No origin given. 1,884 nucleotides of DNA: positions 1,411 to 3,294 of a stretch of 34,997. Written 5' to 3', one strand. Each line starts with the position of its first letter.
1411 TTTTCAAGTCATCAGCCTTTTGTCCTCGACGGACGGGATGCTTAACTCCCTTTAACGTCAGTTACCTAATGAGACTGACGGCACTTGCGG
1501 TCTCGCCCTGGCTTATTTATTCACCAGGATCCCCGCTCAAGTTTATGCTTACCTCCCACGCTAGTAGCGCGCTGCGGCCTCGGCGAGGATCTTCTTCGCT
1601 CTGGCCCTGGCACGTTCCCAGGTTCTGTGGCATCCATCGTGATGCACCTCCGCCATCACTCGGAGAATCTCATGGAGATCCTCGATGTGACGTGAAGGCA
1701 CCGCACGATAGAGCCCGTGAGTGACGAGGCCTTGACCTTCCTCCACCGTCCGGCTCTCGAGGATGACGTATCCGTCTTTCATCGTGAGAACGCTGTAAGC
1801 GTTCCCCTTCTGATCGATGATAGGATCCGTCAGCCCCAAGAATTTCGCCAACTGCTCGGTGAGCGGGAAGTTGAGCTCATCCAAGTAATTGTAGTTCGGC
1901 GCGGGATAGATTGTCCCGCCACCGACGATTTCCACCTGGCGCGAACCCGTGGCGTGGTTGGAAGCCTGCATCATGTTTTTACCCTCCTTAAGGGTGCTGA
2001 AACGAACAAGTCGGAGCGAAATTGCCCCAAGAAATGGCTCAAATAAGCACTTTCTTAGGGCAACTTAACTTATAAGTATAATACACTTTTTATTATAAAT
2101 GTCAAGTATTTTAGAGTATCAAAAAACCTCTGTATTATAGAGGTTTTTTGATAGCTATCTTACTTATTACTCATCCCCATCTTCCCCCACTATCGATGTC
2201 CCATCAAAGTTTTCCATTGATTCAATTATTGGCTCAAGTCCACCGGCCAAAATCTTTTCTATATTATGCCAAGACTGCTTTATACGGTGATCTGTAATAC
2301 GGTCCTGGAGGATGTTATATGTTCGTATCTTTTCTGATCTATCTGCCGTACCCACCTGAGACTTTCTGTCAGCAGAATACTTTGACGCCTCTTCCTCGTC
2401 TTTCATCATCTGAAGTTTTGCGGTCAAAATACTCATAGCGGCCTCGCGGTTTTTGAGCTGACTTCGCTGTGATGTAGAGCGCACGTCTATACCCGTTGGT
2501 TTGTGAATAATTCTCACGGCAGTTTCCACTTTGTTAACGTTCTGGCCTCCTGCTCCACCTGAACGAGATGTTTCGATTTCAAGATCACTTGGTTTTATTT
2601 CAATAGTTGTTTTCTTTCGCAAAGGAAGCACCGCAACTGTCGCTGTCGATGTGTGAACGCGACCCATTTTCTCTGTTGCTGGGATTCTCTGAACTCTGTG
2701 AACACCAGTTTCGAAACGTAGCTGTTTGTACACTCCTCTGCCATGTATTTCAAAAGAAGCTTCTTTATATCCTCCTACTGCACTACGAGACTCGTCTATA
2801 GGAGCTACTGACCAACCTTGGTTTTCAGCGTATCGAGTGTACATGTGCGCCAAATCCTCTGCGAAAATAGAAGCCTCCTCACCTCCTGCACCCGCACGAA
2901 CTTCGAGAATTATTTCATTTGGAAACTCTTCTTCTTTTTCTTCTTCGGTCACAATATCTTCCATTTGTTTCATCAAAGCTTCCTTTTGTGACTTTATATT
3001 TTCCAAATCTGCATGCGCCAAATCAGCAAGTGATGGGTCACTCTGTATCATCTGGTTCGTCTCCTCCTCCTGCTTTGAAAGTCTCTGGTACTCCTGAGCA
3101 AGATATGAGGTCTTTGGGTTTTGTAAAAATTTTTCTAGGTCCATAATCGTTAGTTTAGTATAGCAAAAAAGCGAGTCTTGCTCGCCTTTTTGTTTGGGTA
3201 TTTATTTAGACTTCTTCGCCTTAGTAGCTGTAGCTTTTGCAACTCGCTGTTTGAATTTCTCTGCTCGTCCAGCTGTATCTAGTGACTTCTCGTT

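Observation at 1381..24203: Four compositionally foreign, SD-led single-gene cassettes scattered through intergenic spacers of an SD-less host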

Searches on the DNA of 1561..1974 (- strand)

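Call 95: build_rna_model(alignment_id=A6)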
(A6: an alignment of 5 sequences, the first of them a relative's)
Model R1 built from alignment A6 (5 sequences, 130 columns); structure: RNAalifold consensus.
model positions 125; base pairs 33; branch points 2; effective number of sequences 1.54; information 0.59 bits per position. Calibrated on 0.2 Mb of random sequence (short: E-values are rough).
structure used (alignment columns):
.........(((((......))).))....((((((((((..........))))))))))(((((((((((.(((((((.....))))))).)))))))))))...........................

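Call 96: search_with_rna_model(model_id=R1, sources=[window, L001, L011, L015, L023, L024, L025, L026, L027, L028, L029, L030, L031, L032, L033, L034, L035, L036, L037, L038, L039, L040, L041, L042, L043, L044, L045, L046, L047, L048, L049, L050, L051, L052, L053, L054, L055, L056, L057, L058, L059, L060, L061, L062, L063, L064, L065, L066, L067, L068, L069, L070, L071, L072, L073, L074, L075, L076, L077, L078, L079, L080, L081, L082, L083, L084, L085, L086, L087, L088, L089, L090, L091, L095, L096, L099, L100, L101, L102], max_evalue=1)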
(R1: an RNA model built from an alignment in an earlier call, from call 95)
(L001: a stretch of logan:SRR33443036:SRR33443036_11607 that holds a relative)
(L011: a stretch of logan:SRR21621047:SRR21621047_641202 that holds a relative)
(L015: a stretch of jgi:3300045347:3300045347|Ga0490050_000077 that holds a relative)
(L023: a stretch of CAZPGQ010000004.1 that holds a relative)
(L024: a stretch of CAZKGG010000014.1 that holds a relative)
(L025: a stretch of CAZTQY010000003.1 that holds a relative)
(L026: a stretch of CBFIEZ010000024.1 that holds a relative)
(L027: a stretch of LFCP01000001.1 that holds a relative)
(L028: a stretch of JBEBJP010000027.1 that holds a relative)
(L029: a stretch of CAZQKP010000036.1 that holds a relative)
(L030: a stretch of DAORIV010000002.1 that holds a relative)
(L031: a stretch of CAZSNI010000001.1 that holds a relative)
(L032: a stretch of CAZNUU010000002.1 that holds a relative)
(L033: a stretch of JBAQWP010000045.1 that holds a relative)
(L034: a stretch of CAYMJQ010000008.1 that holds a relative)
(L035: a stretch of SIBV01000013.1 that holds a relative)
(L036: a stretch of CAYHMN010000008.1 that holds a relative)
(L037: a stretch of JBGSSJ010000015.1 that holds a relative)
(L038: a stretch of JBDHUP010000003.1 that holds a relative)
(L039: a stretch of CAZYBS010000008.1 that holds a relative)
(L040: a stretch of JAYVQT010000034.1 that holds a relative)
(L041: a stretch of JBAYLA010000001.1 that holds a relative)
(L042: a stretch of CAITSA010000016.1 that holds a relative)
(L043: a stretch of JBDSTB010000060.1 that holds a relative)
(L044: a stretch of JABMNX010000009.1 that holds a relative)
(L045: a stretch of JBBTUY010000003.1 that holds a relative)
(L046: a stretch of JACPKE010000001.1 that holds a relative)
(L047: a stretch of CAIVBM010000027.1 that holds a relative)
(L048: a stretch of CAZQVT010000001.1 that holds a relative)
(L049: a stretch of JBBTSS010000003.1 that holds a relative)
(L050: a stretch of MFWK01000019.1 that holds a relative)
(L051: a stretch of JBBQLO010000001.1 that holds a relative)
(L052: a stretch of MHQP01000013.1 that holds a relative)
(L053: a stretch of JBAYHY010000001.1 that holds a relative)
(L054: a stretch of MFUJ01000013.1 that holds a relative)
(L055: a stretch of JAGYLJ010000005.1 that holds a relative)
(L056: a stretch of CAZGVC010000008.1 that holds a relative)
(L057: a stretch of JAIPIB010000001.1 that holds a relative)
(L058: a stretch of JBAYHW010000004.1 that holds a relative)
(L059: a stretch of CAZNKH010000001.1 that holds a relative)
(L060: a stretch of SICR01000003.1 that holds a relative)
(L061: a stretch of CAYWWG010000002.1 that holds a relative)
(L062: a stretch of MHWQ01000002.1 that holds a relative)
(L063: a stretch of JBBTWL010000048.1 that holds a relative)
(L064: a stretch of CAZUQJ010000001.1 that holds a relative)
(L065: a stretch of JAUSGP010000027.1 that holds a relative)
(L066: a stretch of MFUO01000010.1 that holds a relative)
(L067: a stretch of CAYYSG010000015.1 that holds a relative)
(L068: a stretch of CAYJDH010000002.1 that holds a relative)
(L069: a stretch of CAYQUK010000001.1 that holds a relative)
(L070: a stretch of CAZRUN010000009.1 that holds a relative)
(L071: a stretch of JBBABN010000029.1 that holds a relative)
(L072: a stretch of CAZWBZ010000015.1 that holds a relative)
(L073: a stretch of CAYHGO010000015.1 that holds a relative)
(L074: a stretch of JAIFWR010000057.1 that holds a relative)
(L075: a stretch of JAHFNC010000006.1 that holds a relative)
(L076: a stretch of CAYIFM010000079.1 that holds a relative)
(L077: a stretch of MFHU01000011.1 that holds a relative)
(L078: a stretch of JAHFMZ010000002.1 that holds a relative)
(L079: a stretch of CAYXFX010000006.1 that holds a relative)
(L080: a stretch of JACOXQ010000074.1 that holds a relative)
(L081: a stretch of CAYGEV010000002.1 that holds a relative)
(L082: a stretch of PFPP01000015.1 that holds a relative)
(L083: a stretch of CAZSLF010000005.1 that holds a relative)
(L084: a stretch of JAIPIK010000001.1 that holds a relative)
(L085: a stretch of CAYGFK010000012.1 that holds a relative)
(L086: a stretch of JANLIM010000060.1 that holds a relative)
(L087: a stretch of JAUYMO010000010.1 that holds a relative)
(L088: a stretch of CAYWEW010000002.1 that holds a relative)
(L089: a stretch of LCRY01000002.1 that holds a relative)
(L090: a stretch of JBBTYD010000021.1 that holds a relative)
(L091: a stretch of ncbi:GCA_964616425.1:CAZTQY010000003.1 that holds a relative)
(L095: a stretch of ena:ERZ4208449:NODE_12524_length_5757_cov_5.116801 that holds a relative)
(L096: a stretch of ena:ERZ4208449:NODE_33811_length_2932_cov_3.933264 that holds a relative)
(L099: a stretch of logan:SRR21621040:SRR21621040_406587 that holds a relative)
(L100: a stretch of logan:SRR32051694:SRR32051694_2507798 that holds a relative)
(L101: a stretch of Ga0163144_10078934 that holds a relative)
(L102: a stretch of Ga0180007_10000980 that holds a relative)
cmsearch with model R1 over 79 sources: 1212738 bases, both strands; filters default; matches with E-value up to 1: 19.
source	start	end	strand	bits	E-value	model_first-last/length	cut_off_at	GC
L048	8312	8437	-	132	9.1e-39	1-125/125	no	0.4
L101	761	884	-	125.4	1.2e-36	1-125/125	no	0.46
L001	11122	11246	+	123.4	5.1e-36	1-125/125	no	0.44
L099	1167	1289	+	117.6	3.7e-34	1-125/125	no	0.43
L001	10413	10537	+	114.5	3.6e-33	1-125/125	no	0.45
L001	11592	11716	+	40.7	1.7e-09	1-125/125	no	0.46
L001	10810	10920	+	40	2.8e-09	1-125/125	no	0.43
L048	8338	8380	+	32.5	7e-07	58-99/125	no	0.26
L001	11154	11293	-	32.4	7.6e-07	1-125/125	no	0.42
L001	10471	10511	-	28.7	1.2e-05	58-99/125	no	0.29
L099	1222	1263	-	27.5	2.9e-05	58-99/125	no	0.31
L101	785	827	+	23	0.00081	58-99/125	no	0.4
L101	4120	4213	-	23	0.00083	1-125/125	no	0.47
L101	3836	3944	-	19.1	0.014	1-125/125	no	0.36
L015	3120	3210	-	18.5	0.023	1-125/125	no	0.46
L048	8291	8330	+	18.1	0.029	58-99/125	no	0.28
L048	8381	8408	+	17.6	0.044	30-57/125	no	0.5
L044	4248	4359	+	16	0.14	1-125/125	no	0.43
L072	9464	9568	+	15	0.28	1-125/125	no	0.32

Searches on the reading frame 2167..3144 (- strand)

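Call 67: search_protein_families(library=padloc, proteins=[L015:3225-3524:-], max_evalue=1)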
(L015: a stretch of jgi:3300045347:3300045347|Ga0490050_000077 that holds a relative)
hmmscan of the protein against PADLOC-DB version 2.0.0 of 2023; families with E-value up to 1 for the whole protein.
L015:3225-3524:- (99 aa): 0 families

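Call 68: search_protein_families(library=pfam, proteins=[L015:3225-3524:-, L001:10585-10845:+, L001:10931-11110:+, L001:11256-11639:+, L001:11793-12080:+], max_evalue=0.1)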
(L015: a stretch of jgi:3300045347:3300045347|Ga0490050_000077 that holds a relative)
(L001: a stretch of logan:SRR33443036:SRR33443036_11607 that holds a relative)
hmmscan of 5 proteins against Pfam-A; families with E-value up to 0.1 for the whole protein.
L015:3225-3524:- (99 aa): 0 families

L001:10585-10845:+ (86 aa): 0 families

L001:10931-11110:+ (59 aa): 0 families

L001:11256-11639:+ (127 aa): 2 families
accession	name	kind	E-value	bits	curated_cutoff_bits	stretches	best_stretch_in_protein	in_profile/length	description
PF03176.21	MMPL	-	0.0072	15.7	20.5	1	55-93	261-299/333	MMPL family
PF17369.7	DUF5391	-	0.043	14.4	25.7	1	8-88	8-89/135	Family of unknown function (DUF5391)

L001:11793-12080:+ (95 aa): 1 family
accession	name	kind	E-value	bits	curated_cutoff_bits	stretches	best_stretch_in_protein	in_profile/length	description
PF07966.17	A1_Propeptide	-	0.067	13.6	20.5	0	38-55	6-23/27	A1 Propeptide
